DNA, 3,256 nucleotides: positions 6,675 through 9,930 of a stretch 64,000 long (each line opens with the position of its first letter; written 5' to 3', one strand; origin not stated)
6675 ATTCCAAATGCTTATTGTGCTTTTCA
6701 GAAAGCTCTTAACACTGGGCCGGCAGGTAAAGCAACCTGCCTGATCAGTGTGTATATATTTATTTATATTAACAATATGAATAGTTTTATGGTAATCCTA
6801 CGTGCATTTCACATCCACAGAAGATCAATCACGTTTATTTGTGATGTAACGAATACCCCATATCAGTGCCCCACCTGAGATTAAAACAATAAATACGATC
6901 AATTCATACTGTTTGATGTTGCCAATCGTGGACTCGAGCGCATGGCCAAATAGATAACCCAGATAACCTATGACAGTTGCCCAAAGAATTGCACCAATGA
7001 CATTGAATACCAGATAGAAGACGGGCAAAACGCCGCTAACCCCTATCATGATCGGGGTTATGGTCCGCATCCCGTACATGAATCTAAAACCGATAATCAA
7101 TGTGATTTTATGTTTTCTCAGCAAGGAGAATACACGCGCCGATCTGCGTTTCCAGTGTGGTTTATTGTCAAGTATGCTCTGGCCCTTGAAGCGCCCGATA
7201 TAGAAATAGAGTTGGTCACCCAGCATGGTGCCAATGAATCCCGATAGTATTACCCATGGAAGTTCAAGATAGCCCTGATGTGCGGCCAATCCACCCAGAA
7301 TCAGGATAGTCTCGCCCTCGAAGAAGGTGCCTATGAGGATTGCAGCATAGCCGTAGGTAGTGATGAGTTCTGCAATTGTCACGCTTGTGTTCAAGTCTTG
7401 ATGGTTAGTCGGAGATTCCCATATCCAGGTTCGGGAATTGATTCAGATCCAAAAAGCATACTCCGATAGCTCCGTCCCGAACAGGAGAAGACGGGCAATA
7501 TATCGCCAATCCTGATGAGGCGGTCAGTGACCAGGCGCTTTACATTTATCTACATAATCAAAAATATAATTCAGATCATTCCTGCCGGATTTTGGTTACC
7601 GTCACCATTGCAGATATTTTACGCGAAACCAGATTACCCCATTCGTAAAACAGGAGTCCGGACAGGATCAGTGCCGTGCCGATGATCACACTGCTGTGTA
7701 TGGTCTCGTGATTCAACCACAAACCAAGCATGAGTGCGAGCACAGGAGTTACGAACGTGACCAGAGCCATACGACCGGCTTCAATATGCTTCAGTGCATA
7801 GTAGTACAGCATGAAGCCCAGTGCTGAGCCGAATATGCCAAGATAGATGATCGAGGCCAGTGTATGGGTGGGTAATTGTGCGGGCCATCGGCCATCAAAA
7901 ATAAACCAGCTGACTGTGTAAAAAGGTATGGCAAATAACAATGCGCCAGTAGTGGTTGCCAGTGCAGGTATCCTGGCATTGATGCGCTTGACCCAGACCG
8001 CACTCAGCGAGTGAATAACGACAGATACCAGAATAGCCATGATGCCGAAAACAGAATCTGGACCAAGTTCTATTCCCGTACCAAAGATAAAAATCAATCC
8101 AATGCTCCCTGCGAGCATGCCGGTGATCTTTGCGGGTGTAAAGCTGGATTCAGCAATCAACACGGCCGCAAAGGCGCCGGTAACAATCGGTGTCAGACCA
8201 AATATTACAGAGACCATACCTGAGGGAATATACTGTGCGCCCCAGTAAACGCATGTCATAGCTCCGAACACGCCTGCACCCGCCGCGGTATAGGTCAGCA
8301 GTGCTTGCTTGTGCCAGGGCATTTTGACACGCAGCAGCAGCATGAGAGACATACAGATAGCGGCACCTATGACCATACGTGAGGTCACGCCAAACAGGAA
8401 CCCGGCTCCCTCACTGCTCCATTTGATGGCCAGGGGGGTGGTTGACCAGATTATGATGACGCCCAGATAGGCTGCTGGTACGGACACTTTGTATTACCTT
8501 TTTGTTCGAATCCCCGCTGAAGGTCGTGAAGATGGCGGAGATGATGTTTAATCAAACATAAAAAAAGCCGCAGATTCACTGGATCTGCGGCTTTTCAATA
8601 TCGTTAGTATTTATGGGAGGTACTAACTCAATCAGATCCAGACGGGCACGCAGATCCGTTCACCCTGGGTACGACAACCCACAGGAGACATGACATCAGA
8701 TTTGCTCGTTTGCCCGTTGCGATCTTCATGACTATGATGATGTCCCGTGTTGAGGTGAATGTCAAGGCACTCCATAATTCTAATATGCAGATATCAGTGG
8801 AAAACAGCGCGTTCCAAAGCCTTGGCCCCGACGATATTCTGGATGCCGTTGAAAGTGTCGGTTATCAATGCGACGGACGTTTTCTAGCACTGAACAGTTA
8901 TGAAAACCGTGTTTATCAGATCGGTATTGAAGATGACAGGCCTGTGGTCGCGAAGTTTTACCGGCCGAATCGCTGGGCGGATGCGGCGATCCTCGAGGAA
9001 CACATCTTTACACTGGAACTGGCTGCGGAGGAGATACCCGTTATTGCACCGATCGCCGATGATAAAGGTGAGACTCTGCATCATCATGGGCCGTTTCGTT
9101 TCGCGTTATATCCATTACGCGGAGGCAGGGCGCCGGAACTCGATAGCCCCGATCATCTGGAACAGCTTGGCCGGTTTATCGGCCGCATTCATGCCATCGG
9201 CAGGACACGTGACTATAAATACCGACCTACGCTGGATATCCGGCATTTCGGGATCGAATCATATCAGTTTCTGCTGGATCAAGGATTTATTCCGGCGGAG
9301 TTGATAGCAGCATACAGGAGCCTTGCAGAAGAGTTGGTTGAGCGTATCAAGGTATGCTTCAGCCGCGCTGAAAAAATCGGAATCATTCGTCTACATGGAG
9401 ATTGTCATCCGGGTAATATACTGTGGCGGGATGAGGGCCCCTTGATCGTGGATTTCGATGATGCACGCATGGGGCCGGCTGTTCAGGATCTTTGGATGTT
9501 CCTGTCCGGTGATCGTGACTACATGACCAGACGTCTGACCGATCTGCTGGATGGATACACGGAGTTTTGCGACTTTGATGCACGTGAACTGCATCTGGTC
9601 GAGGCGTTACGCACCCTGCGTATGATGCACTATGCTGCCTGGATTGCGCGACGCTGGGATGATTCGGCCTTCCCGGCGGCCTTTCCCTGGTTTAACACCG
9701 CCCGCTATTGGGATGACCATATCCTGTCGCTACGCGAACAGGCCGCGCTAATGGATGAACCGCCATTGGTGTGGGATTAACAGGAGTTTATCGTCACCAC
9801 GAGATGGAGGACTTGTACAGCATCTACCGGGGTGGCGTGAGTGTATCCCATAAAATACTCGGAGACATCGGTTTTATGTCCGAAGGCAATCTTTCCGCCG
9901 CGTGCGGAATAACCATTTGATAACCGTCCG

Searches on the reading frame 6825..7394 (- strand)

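Call 8: search_protein_families(library=pfam, proteins=[window:6825-7394:-], max_evalue=0.01)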
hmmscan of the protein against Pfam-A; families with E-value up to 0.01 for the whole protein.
window:6825-7394:- (189 aa): 2 families
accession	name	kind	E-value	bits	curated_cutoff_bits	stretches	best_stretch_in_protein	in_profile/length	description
PF09335.16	VTT_dom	-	2.4e-16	60.7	33.9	1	27-148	3-123/123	VTT domain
PF01944.22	SpoIIM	-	0.0068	16.8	26.9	1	15-86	82-141/163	Stage II sporulation protein M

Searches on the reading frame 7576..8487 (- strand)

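Call 8: search_protein_families(library=pfam, proteins=[window:7576-8487:-], max_evalue=0.01)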
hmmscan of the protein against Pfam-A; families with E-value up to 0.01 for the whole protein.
window:7576-8487:- (303 aa): 1 family
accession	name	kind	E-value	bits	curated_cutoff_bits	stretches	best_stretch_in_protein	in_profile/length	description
PF00892.27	EamA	-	4.8e-32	111.5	28.2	2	147-280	2-132/135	EamA-like transporter family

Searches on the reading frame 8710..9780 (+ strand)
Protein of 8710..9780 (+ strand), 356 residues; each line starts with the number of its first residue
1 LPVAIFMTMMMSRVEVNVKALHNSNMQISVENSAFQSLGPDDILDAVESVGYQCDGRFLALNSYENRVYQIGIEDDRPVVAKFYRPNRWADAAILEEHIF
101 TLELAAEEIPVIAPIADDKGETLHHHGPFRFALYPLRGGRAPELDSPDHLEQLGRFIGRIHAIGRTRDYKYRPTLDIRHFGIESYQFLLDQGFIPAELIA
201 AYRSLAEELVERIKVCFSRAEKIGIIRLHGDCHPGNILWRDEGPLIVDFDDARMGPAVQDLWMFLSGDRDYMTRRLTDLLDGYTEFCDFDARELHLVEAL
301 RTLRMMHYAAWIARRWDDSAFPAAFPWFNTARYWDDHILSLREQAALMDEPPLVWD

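Call 8: search_protein_families(library=pfam, proteins=[window:8710-9780:+], max_evalue=0.01)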
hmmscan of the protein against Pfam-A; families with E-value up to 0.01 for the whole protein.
window:8710-9780:+ (356 aa): 3 families
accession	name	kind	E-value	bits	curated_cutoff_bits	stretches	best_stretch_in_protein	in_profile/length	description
PF01636.29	APH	-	1.3e-33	117.2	23.2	1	62-284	6-230/239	Phosphotransferase enzyme family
PF02958.26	EcKL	-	5.5e-05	23.1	22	1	201-284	191-282/294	Ecdysteroid kinase-like family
PF19974.5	TCAD9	-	0.0011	18.7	40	1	192-263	274-337/429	Ternary complex associated domain 9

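Call 25: find_related_loci(query=window:8788-9780:+, collection=genome_contigs, flank=4000)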
Query window:8788-9780:+ (330 aa) in genome_contigs; peptide patterns used: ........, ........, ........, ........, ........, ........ (x = any residue, [..] = any of these).
600 stretches matched a pattern (row limit reached: there are more); 583 encode a relative of the query (tblastn E <= 1e-3); the best 80 are kept; 80 distinct loci.
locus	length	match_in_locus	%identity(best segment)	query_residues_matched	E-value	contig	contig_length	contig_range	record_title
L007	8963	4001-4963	70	9-329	4e-158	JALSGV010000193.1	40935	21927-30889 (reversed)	MAG: Gammaproteobacteria bacterium isolate 354-166_maxbin2_scaf2bin.143 354-166_scaffold_795_c1, whole genome shotgun se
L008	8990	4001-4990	67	1-330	8e-158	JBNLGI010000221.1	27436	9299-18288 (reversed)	MAG: Sedimenticolaceae bacterium isolate C1.bin.20.orig k141_251687, whole genome shotgun sequence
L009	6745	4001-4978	71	5-330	1e-156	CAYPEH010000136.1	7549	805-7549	MAG TPA_asm: uncultured Chromatiales bacterium isolate binchicken_co172_106 genome assembly, contig: NODE_9268_length_75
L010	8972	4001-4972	67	7-330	9e-156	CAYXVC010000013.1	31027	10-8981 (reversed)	MAG TPA_asm: uncultured Gammaproteobacteria bacterium isolate SRP128015_co1_78 genome assembly, contig: NODE_1612_length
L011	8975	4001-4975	69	6-330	5e-155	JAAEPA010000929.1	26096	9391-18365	MAG: Gammaproteobacteria bacterium isolate Cca_21 CcaG_CONTIG4080492, whole genome shotgun sequence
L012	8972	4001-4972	68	6-329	5e-154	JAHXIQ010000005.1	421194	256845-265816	MAG: Candidatus Thiodiazotropha sp. (ex Myrtea sp. 'scaly one' KF741663) isolate 3502F_Th1 c_000000000005, whole genome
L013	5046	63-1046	65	3-330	2e-148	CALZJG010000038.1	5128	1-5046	MAG: uncultured Chromatiaceae bacterium isolate FCS_M_Gamma_041 genome assembly, contig: k121_241765, whole genome shotg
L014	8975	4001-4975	65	5-329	3e-146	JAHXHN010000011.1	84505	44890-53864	MAG: Candidatus Thiodiazotropha sp. (ex Codakia rugifera) isolate L098_Th1 c_000000000011, whole genome shotgun sequence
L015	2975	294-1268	66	6-330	2e-152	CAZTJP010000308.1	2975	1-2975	MAG TPA_asm: uncultured Thiotrichales bacterium isolate SRP163575_co1_270 genome assembly, contig: NODE_71432_length_297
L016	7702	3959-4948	61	1-330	2e-141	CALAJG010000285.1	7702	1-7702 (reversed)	MAG: uncultured Leucothrix sp. isolate R2_Bin_Bin_189_1 genome assembly, contig: c_000001079707, whole genome shotgun se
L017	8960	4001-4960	66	7-327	1e-139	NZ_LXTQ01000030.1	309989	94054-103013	Methylobacillus sp. MM3 Methylobacillus1348_4, whole genome shotgun sequence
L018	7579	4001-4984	61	6-328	2e-139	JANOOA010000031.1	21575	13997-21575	MAG: Gammaproteobacteria bacterium isolate VAR_43_metabat_261 VAR_43_k141_1568533, whole genome shotgun sequence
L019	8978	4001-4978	62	3-328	1e-138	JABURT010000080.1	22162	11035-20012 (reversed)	MAG: Gammaproteobacteria bacterium isolate Bin_15 NODE_575_length_22188_cov_10.0882, whole genome shotgun sequence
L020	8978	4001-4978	61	6-329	2e-135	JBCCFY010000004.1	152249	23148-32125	MAG: Pseudomonadota bacterium isolate P01_B01_bin.30 k141_339058_length_152249_cov_33.6315, whole genome shotgun sequenc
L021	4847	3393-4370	61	2-327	2e-136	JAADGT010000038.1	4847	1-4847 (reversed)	MAG: Deltaproteobacteria bacterium isolate M_MetaBat.128 contig-127_30546, whole genome shotgun sequence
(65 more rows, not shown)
